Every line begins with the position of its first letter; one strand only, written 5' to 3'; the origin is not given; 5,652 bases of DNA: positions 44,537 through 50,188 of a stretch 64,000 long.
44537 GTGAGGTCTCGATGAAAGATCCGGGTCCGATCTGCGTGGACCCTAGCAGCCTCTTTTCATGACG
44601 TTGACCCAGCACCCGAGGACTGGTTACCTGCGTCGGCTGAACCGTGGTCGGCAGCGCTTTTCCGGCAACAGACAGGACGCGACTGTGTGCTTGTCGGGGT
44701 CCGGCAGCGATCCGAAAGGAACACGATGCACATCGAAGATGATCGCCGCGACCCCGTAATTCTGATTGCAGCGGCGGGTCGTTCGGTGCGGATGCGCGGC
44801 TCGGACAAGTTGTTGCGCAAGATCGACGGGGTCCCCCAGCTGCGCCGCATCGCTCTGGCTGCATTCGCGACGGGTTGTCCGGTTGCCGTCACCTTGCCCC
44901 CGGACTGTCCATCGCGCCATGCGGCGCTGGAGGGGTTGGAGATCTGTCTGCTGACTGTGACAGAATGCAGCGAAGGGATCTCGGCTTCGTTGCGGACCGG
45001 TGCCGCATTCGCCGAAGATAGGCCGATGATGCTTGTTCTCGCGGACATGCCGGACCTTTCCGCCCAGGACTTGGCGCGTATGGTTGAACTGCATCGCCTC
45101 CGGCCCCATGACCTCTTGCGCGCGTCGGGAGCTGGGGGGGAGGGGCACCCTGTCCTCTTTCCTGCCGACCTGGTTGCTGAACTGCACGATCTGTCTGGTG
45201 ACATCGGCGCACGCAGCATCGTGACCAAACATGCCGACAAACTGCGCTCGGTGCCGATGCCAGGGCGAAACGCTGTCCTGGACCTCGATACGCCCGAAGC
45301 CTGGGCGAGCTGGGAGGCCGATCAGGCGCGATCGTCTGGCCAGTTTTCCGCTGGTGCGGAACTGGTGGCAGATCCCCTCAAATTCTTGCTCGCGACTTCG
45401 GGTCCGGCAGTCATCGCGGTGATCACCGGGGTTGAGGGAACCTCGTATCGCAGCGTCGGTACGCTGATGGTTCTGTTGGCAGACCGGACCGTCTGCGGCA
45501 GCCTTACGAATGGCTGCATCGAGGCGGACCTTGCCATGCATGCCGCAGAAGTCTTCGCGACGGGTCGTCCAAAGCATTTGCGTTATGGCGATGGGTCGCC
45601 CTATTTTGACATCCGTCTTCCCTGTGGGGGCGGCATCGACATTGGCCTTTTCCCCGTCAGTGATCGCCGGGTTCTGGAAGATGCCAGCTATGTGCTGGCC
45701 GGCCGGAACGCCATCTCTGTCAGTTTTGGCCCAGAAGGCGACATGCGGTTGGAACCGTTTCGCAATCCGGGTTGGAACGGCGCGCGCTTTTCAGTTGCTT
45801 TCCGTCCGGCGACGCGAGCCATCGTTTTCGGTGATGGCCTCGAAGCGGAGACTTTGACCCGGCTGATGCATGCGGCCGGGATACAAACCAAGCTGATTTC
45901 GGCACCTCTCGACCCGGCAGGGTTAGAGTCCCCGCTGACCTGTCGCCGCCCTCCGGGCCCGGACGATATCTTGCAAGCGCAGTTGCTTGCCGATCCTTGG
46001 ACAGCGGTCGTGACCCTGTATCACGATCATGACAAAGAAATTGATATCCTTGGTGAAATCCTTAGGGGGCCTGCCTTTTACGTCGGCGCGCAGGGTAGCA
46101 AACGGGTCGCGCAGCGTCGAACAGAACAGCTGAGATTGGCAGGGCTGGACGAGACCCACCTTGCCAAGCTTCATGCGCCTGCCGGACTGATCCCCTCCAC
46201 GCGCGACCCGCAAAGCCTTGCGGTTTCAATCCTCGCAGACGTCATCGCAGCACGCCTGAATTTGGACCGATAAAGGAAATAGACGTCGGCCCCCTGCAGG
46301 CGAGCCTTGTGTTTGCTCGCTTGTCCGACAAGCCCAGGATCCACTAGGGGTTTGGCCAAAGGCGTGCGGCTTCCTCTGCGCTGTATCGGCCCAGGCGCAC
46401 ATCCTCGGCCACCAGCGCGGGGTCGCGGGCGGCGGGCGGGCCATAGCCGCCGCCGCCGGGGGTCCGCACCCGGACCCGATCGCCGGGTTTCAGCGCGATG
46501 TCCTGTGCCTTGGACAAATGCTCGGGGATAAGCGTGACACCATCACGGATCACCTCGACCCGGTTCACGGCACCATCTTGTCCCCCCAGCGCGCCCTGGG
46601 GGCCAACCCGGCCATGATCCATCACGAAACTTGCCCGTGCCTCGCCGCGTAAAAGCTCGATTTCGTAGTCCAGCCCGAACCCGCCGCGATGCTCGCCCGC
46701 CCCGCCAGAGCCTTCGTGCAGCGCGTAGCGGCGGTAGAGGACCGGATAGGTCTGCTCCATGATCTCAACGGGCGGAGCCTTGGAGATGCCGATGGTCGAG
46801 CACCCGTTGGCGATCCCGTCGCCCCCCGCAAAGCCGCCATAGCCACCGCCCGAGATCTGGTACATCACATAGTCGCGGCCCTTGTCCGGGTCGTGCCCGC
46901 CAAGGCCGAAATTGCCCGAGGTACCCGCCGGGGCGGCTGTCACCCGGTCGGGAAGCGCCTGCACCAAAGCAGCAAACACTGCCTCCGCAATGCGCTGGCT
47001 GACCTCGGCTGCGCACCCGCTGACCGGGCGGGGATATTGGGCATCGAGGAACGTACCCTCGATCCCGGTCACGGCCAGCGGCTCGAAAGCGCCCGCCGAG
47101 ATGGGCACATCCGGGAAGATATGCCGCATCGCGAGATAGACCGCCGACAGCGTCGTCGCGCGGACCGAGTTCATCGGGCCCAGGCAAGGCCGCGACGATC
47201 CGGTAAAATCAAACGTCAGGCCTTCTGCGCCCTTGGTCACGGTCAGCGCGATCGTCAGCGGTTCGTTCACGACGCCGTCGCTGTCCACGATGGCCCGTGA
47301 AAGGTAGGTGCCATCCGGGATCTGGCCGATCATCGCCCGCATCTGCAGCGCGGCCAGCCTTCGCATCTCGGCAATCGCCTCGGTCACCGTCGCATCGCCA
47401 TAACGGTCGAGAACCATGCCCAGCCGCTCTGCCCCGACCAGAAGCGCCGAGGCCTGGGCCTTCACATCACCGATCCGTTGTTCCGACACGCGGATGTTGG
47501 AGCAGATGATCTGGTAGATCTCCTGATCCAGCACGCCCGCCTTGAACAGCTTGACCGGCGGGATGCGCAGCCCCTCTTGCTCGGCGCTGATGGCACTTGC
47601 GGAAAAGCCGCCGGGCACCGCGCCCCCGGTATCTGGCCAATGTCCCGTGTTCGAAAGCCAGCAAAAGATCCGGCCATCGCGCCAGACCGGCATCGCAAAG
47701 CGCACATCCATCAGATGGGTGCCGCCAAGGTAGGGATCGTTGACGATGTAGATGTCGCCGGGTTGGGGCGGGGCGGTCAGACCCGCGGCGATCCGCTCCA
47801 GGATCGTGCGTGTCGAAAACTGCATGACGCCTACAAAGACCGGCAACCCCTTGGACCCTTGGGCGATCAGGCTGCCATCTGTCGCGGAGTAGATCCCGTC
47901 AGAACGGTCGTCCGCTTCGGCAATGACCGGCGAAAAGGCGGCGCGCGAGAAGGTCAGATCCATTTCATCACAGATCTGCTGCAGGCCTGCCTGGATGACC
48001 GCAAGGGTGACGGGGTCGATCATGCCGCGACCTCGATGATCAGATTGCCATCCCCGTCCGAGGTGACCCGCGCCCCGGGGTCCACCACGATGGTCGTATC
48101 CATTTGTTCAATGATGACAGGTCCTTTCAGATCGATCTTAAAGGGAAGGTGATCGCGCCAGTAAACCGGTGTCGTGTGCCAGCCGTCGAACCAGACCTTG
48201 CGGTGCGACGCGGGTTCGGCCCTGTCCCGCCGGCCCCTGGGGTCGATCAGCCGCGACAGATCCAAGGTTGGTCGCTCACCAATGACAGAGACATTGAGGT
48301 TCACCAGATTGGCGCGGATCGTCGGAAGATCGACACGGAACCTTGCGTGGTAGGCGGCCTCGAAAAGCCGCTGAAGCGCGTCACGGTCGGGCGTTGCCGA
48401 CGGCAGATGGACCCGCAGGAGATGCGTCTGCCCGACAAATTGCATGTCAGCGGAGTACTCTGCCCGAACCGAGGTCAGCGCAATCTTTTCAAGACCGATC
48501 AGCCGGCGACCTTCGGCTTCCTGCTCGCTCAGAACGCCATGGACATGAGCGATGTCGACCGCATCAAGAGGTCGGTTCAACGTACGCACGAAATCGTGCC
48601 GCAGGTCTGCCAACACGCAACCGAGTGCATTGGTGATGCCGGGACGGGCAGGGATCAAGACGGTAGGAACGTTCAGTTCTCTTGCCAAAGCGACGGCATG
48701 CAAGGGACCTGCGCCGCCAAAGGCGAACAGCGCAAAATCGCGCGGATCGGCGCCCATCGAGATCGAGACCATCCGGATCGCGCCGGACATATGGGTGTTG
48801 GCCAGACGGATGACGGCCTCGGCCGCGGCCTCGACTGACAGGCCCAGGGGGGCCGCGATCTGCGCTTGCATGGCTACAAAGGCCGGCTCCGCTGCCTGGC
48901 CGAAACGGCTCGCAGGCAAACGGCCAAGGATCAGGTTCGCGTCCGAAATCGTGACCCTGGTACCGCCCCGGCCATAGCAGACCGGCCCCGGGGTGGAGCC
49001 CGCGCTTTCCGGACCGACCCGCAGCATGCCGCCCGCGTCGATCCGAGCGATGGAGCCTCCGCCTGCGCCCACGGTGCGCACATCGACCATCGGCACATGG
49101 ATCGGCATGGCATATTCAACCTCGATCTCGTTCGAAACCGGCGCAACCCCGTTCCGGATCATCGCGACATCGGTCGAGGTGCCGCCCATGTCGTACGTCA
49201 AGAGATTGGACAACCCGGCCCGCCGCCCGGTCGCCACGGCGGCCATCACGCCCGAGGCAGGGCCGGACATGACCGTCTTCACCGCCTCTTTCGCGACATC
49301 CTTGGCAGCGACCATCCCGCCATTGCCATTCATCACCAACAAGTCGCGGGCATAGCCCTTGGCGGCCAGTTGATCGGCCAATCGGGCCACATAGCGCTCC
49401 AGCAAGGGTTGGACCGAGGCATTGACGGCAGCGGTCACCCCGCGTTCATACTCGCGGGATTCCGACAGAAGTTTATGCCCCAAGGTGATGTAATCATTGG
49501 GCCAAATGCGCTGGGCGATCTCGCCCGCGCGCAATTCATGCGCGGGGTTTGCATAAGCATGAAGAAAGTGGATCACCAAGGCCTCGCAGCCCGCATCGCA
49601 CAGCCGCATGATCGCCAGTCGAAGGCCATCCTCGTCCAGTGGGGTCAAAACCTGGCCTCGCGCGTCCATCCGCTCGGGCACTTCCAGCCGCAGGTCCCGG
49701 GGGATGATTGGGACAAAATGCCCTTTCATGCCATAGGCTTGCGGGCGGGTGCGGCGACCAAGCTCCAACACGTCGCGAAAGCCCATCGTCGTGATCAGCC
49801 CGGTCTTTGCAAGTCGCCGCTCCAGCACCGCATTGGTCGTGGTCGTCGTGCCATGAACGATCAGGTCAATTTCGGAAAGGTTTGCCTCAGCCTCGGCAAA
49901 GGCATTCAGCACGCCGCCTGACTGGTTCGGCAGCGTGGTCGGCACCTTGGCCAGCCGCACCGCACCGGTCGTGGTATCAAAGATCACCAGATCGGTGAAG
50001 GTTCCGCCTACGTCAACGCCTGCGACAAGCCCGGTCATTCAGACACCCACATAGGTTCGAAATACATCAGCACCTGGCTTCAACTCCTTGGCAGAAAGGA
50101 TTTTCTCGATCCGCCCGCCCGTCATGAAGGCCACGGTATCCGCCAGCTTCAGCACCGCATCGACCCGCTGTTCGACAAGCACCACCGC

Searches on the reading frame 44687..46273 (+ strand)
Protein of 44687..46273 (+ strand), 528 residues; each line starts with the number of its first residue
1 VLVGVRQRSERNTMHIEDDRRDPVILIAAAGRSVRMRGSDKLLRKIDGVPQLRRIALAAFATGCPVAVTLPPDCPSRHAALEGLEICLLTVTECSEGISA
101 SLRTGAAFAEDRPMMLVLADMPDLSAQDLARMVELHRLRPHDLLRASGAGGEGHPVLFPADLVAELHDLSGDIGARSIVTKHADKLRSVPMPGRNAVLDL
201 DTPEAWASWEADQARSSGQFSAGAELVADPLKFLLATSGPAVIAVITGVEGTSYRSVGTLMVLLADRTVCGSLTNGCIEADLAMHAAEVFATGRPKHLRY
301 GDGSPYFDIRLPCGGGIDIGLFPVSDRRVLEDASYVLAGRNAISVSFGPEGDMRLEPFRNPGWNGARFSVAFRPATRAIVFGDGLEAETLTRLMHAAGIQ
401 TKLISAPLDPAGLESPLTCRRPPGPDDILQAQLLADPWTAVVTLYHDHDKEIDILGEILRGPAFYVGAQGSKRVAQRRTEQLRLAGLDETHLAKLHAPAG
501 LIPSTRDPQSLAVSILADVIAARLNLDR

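Call 5: search_protein_families(library=pfam, proteins=[window:44687-46273:+], max_evalue=0.01)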
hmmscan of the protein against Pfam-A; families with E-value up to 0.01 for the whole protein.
window:44687-46273:+ (528 aa): 3 families
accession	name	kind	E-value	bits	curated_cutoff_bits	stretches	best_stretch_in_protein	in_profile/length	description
PF12804.13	NTP_transf_3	-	7.5e-26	91.7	27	1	26-183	2-158/160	MobA-like NTP transferase domain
PF13478.12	XdhC_C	-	1.8e-22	80.6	29.7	1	379-519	2-125/125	XdhC Rossmann domain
PF02625.21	XdhC_CoxI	-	1.3e-16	60.7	24.3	1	235-301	2-68/68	XdhC and CoxI family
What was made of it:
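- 44687..46273 (+): MocA (Moco cytidylyltransferase) and XdhC fusion, convergent. A plausible hydroxylase maturase, but not seen next to the cluster in the other loci examined. NTP_transf_3, XdhC_CoxI and XdhC_C (call 5).
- Checked: The MocA (NTP_transf_3) plus XdhC fusion at 44687-46273 (+) is confirmed and converges on HyuB (call 5).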

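Call 6: search_protein_families(library=ncbifam, proteins=[window:44687-46273:+], max_evalue=0.01)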
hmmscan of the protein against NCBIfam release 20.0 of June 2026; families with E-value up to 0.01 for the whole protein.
window:44687-46273:+ (528 aa): 8 families
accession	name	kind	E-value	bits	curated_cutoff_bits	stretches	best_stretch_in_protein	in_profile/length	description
TIGR03310.1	matur_MocA_YgfJ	equivalog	9.5e-25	87.7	186.45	1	26-208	3-187/188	molybdenum cofactor cytidylyltransferase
NF045664.1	XdhC_rel_AOR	equivalog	3e-20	72.8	350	2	433-523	256-344/346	XdhC family aldehyde oxidoreductase maturation factor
NF045665.1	NTPtran_DVU1551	equivalog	9.1e-15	54.5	315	1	26-216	4-196/359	DVU_1551 family NTP transferase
TIGR02964.1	xanthine_xdhC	equivalog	2.3e-14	53.5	161.6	1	243-520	2-246/246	xanthine dehydrogenase accessory protein XdhC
TIGR03202.1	pucB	equivalog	1e-13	51.5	235.05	1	86-204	69-190/192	xanthine dehydrogenase accessory protein PucB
NF045782.1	NicBOxredNboR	equivalog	5e-11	42.6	260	1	24-205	12-201/206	nicotine blue oxidoreductase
NF002741.0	PRK02726.1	equivalog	5e-06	26.3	179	1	24-133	9-115/200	molybdenum cofactor guanylyltransferase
TIGR02665.1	molyb_mobA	equivalog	0.00017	21.7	151.85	1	25-168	3-146/186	molybdenum cofactor guanylyltransferase MobA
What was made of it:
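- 44687..46273 (+): TIGR03310 at 88 bits is below its cutoff (call 6).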

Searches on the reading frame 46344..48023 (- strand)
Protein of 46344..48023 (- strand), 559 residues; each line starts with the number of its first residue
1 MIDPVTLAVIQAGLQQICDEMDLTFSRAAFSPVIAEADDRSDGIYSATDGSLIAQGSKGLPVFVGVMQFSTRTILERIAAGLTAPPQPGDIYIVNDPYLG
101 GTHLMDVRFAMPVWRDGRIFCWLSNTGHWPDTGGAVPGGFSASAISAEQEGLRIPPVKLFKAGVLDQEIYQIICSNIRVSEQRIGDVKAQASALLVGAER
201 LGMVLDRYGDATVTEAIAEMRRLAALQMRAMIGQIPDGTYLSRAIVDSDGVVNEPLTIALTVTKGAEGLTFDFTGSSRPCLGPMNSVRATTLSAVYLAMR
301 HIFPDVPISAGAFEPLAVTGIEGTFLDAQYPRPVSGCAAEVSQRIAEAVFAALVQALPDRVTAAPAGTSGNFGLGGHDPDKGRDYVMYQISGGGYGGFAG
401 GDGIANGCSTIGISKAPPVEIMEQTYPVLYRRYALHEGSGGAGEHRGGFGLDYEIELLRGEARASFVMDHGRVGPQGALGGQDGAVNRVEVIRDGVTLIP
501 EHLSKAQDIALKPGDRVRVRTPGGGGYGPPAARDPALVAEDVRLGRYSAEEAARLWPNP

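Call 4: search_protein_families(library=pfam, proteins=[window:46344-48023:-], max_evalue=0.01)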
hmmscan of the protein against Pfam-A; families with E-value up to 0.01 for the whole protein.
window:46344-48023:- (559 aa): 1 family
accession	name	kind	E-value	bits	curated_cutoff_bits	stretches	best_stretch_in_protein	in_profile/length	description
PF02538.19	Hydantoinase_B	-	2.5e-155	518.3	26.8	1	3-530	1-519/519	Hydantoinase B/oxoprolinase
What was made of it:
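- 46344..48023 (-): HyuB-type subunit (proposed THON lactamase beta). Hydantoinase_B, E 2.5e-155 (call 4).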

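Call 6: search_protein_families(library=ncbifam, proteins=[window:46344-48023:-], max_evalue=0.01)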
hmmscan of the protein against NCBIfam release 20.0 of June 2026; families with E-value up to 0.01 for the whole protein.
window:46344-48023:- (559 aa): 2 families
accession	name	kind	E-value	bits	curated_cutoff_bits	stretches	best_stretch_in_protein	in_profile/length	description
NF050157.1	CapLactmsBetCapB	equivalog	6.8e-90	302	1000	1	2-553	1-552/577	caprolactamase subunit beta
NF042976.1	AcphenoCarb_ApcD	equivalog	4e-30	104.7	1500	1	15-450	42-482/685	acetophenone carboxylase subunit delta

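Call 73: search_solved_structures(query=window:46344-48023:-, max_evalue=1e-10)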
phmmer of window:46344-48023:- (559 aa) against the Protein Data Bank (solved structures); distinct sequences matched with E-value up to 1e-10: 5.
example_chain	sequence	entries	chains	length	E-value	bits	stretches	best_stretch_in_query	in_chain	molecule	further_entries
6yra_B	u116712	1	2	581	5.4e-74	253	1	2-553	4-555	Hydantoinase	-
7hk5_A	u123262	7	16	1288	1.5e-62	215.2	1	3-554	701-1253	N-methylhydantoinase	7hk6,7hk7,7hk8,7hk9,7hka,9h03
5l9w_A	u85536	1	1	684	1.7e-30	109.4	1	35-451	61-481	Acetophenone carboxylase delta subunit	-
5svb_A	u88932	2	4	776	2.1e-16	62.9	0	24-154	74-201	Acetone carboxylase alpha subunit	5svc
5m45_A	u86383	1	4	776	2.1e-16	62.9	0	24-154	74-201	Acetone carboxylase alpha subunit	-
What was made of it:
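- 46344..48023 (-): Nearest solved structure is 6YRA_B, E 5e-74 (call 73).
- Closest known: ATP-dependent lactam hydrolases of the hydantoinase/oxoprolinase family. Same: The nearest NCBIfam and PDB relatives are caprolactamase and N-methylhydantoinase (calls 6, 73).
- The nearest solved relatives are 6YRA and an N-methylhydantoinase (call 73).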

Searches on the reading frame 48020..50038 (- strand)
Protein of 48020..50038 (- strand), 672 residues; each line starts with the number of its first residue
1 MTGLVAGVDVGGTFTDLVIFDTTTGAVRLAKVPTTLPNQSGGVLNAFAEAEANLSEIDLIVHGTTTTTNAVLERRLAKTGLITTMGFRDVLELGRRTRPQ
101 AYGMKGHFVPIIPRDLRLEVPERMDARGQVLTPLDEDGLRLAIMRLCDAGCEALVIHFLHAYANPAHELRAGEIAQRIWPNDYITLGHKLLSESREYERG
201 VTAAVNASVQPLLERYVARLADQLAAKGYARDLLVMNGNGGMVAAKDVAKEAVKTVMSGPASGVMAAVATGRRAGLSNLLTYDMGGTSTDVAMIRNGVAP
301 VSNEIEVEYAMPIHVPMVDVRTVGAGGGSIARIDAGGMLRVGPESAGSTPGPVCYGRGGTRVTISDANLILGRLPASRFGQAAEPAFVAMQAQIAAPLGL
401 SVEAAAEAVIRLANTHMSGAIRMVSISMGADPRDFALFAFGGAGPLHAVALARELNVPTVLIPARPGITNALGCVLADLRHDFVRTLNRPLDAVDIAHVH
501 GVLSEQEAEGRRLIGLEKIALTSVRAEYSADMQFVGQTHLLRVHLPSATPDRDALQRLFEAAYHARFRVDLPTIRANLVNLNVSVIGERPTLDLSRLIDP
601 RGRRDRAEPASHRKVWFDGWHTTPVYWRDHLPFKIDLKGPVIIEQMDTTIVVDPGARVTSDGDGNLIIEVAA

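Call 4: search_protein_families(library=pfam, proteins=[window:48020-50038:-], max_evalue=0.01)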
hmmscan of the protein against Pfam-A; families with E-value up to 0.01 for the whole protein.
window:48020-50038:- (672 aa): 4 families
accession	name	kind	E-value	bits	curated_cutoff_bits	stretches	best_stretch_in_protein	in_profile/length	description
PF01968.24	Hydantoinase_A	-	3.4e-84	283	22.9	1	199-482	1-290/291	Hydantoinase/oxoprolinase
PF05378.19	Hydant_A_N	-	3.2e-52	177.2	25.2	1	7-178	3-175/176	Hydantoinase/oxoprolinase N-terminal region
PF19278.4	Hydant_A_C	-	8.4e-07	29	21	1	513-661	28-183/193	Hydantoinase/oxoprolinase C-terminal domain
PF13941.12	MutL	-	0.0072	15.6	27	0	250-297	215-264/450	MutL protein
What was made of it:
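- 48020..50038 (-): HyuA-type subunit of an ATP-dependent lactam hydrolase (proposed THON lactamase alpha). Hydant_A_N, Hydantoinase_A and Hydant_A_C (call 4).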

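Call 6: search_protein_families(library=ncbifam, proteins=[window:48020-50038:-], max_evalue=0.01)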
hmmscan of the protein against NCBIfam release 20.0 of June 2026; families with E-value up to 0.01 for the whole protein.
window:48020-50038:- (672 aa): 3 families
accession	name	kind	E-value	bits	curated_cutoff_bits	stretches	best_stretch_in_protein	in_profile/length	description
NF050156.1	CapLactmsAlpCapA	equivalog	1.7e-145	486.1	1000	1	7-666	4-683/689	caprolactamase subunit alpha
NF042975.2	AcphenoCarb_ApcC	equivalog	5.3e-85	286.1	1500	1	8-669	13-710/733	acetophenone carboxylase subunit gamma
NF042960.1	AcphenoCarb_ApcA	equivalog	2.7e-49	168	1250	1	7-666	5-653/658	acetophenone carboxylase subunit alpha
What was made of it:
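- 48020..50038 (-): The best NCBIfam match is caprolactamase alpha at 486 bits, below its 1000-bit cutoff (call 6).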
